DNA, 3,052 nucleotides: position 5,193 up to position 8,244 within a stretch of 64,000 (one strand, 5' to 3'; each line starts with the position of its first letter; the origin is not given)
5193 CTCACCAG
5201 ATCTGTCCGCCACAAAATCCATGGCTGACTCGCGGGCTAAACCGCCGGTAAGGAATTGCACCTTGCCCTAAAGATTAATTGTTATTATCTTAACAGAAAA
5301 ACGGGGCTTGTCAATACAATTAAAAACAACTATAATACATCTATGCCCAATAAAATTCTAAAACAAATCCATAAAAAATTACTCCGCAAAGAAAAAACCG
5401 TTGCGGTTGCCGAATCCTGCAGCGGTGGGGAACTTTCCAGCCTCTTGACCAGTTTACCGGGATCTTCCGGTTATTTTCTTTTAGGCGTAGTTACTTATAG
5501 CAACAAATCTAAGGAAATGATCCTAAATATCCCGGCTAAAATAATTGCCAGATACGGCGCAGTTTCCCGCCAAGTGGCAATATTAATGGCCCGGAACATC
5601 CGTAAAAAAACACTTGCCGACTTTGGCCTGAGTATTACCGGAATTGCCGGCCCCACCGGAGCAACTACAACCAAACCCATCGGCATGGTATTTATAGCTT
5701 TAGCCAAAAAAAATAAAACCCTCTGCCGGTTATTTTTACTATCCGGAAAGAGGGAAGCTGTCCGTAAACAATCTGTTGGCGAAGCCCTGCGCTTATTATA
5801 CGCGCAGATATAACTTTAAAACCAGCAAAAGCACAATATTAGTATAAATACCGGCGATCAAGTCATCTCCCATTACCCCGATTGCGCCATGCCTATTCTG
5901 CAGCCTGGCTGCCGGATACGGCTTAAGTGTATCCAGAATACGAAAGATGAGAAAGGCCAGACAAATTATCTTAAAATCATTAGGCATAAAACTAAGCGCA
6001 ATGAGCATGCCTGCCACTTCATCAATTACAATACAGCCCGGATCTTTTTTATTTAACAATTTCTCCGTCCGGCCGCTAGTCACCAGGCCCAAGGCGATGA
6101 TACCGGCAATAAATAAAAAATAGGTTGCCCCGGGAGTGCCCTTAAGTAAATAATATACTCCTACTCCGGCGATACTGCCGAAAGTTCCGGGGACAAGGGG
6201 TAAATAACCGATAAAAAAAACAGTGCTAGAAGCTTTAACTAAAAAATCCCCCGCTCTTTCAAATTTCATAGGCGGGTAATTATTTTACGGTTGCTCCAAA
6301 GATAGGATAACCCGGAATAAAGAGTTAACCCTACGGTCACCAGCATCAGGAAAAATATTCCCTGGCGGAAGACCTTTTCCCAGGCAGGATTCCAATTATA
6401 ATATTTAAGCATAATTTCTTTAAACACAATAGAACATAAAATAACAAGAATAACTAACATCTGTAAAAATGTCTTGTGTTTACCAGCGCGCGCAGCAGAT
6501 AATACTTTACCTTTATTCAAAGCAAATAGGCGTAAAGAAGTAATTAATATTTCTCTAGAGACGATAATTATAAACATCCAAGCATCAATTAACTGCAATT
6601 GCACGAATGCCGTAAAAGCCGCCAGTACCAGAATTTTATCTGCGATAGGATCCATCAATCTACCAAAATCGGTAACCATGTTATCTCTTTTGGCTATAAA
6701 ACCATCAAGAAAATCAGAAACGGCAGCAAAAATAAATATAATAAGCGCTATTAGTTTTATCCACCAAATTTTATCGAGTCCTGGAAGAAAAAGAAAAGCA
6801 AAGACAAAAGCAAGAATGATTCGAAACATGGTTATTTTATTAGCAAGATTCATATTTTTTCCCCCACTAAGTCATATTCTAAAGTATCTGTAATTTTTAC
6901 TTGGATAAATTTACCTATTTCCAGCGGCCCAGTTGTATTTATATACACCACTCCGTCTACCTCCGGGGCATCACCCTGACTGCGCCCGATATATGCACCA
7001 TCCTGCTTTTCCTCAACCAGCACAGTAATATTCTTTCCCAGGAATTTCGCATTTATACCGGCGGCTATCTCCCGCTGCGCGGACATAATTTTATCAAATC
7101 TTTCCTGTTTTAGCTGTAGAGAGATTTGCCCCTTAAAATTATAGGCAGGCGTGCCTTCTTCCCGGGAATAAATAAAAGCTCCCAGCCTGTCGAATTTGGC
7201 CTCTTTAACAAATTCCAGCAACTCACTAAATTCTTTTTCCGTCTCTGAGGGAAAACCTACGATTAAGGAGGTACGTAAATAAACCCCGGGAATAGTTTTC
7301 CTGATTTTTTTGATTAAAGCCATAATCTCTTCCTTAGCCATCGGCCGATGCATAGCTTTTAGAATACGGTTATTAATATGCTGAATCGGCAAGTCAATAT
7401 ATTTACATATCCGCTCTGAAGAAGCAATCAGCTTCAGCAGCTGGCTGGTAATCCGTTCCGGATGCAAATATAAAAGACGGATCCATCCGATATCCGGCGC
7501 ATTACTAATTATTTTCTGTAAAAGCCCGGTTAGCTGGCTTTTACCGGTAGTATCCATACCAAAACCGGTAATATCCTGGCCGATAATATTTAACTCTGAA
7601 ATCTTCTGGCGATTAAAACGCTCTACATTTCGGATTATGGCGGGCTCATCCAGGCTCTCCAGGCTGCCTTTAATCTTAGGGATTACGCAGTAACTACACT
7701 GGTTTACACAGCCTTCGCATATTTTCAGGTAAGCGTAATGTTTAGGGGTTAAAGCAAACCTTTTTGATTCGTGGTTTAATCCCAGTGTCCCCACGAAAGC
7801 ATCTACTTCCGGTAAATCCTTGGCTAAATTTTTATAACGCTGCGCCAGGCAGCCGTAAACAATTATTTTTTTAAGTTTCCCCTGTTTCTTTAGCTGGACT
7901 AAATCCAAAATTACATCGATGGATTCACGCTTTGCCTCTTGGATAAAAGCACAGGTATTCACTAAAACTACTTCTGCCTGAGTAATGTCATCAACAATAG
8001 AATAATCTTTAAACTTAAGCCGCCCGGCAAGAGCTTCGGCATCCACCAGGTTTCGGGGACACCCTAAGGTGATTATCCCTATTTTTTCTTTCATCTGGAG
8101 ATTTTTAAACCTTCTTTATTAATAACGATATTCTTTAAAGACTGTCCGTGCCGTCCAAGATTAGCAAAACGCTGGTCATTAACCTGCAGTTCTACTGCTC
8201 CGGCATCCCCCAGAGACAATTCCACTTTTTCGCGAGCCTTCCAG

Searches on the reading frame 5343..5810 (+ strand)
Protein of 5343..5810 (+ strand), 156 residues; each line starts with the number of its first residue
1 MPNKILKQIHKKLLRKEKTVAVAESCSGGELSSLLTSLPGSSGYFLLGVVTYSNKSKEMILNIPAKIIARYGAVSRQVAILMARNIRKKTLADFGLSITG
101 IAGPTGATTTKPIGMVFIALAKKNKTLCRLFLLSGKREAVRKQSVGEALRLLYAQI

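Call 68: search_protein_families(library=pfam, proteins=[window:5343-5810:+])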
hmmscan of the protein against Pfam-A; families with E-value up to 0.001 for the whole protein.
window:5343-5810:+ (156 aa): 1 family
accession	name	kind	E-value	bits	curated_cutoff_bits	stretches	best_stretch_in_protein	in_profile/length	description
PF02464.23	CinA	-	3.9e-53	179.7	23.5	1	4-154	3-153/155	Competence-damaged protein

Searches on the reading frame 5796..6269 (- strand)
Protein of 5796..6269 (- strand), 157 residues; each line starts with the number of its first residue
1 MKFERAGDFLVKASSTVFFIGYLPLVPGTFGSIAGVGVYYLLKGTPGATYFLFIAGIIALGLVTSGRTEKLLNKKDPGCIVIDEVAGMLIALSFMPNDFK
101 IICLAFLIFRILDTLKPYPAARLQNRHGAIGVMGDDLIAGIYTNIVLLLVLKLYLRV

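Call 4: search_protein_families(library=pfam, proteins=[window:5796-6269:-])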
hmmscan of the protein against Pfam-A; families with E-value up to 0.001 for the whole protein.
window:5796-6269:- (157 aa): 1 family
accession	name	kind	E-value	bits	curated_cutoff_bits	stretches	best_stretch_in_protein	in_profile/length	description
PF04608.18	PgpA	-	9.5e-40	136.2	28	1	15-150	3-140/141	Phosphatidylglycerophosphatase A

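Call 5: search_protein_families(library=ncbifam, proteins=[window:5796-6269:-])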
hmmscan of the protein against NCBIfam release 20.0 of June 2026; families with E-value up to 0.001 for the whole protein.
window:5796-6269:- (157 aa): 1 family
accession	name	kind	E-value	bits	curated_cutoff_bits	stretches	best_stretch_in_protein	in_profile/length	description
NF008288.0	PRK11068.1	equivalog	1.1e-28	100.3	226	1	16-152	20-158/165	phosphatidylglycerophosphatase A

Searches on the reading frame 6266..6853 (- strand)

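Call 4: search_protein_families(library=pfam, proteins=[window:6266-6853:-])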
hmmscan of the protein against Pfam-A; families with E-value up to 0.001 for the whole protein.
window:6266-6853:- (195 aa): 1 family
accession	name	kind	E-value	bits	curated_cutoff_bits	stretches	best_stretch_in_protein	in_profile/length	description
PF01066.26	CDP-OH_P_transf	-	5.9e-38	131.1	22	1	1-148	1-138/152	CDP-alcohol phosphatidyltransferase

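Call 5: search_protein_families(library=ncbifam, proteins=[window:6266-6853:-])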
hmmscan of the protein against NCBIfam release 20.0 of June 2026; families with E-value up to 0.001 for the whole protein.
window:6266-6853:- (195 aa): 8 families
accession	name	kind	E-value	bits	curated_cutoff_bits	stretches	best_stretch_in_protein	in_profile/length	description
TIGR00560.1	pgsA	equivalog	2e-39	136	109.1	1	1-190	1-178/183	CDP-diacylglycerol--glycerol-3-phosphate 3-phosphatidyltransferase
NF008090.0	PRK10832.1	equivalog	1e-19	71.4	304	1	2-189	4-176/182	CDP-diacylglycerol--glycerol-3-phosphate 3-phosphatidyltransferase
NF053678.1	ClpnSynClsA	equivalog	4.7e-18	66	240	1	2-142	4-140/180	cardiolipin synthase ClsA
NF045883.1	PIPSynth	equivalog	7.1e-08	32.4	170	1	4-124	25-133/197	phosphatidylinositol phosphate synthase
TIGR00473.1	pssA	equivalog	1.9e-07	31.3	107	1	36-140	23-128/153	CDP-diacylglycerol--serine O-phosphatidyltransferase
NF040950.1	archin_ph_syn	equivalog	1.1e-06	28.6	180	1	4-111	26-130/191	archaetidylinositol phosphate synthase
NF038086.1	anchor_synt_A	exception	0.00024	21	200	1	32-94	32-92/222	protein sorting system archaetidylserine synthase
TIGR04217.1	archae_ser_T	exception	0.0004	20.2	200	1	35-113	35-114/221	archaetidylserine synthase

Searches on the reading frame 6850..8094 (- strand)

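Call 4: search_protein_families(library=pfam, proteins=[window:6850-8094:-])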
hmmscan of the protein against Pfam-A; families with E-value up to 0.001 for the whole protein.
window:6850-8094:- (414 aa): 4 families
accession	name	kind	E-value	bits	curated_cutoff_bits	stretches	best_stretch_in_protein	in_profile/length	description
PF00919.26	UPF0004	-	2.4e-24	85.6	27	1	4-102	1-98/98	Uncharacterized protein family UPF0004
PF18693.7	TRAM_2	-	1.3e-22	80.2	27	1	353-414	2-63/63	TRAM domain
PF04055.27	Radical_SAM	-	2.7e-17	63.9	29.5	1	125-296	3-166/166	Radical SAM superfamily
PF01938.26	TRAM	-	2.3e-06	27.8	21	1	351-413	3-60/61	TRAM domain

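Call 5: search_protein_families(library=ncbifam, proteins=[window:6850-8094:-])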
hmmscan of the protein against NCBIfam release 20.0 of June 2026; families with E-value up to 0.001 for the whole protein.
window:6850-8094:- (414 aa): 16 families
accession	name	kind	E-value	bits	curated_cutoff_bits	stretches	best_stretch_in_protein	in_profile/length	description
TIGR01125.1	TIGR01125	equivalog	3.5e-132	441.5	356.95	2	108-411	125-432/432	30S ribosomal protein S12 methylthiotransferase RimO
TIGR00089.1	TIGR00089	subfamily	3.2e-114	382.1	251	2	110-411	130-429/429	MiaB/RimO family radical SAM methylthiotransferase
TIGR01574.1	miaB-methiolase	equivalog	1.6e-78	264.7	355.3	2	119-412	144-435/437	tRNA (N6-isopentenyl adenosine(37)-C2)-methylthiotransferase MiaB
TIGR01579.1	MiaB-like-C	equivalog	7.4e-76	256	357.05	2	116-373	136-393/416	tRNA (N(6)-L-threonylcarbamoyladenosine(37)-C(2))-methylthiotransferase MtaB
NF010916.0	PRK14336.1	equivalog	9.9e-63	212.3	606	1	7-411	6-410/418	tRNA (N6-isopentenyl adenosine(37)-C2)-methylthiotransferase MiaB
TIGR01578.1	MiaB-like-B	hypoth_equivalog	7.1e-59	199.6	314.7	2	121-412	135-419/421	tRNA (N(6)-L-threonylcarbamoyladenosine(37)-C(2))-methylthiotransferase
TIGR04479.1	bcpD_PhpK_rSAM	subfamily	9.8e-15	53.9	600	1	117-327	238-437/504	PhpK family radical SAM P-methyltransferase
TIGR04014.1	B12_SAM_MJ_0865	equivalog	1.1e-14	54.1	360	1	121-308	161-343/434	methyl-coenzyme M reductase glutamine C-methyltransferase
TIGR04013.1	B12_SAM_MJ_1487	hypoth_equivalog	6.8e-12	44.9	251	1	112-299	143-333/382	TIGR04013 family B12-binding domain/radical SAM domain-containing protein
TIGR00538.1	hemN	equivalog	4.3e-07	29.1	324.95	1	129-310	59-241/454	oxygen-independent coproporphyrinogen III oxidase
TIGR04072.2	rSAM_ladder_B12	equivalog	8.6e-07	27.9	360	1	123-297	183-347/443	lipid biosynthesis B12-binding/radical SAM protein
TIGR03471.1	HpnJ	equivalog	1.9e-05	23.7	577.6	1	119-324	196-390/472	hopanoid biosynthesis associated radical SAM protein HpnJ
NF006066.0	PRK08207.2-5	equivalog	5.2e-05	22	1117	1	230-342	306-418/518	coproporphyrinogen III oxidase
NF004567.0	PRK05904.1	equivalog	7.3e-05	22.1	355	1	180-332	67-213/353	coproporphyrinogen III oxidase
NF053743.1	LipS2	equivalog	0.0003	20.3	270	0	109-137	14-41/292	LipS2 family lipoyl synthase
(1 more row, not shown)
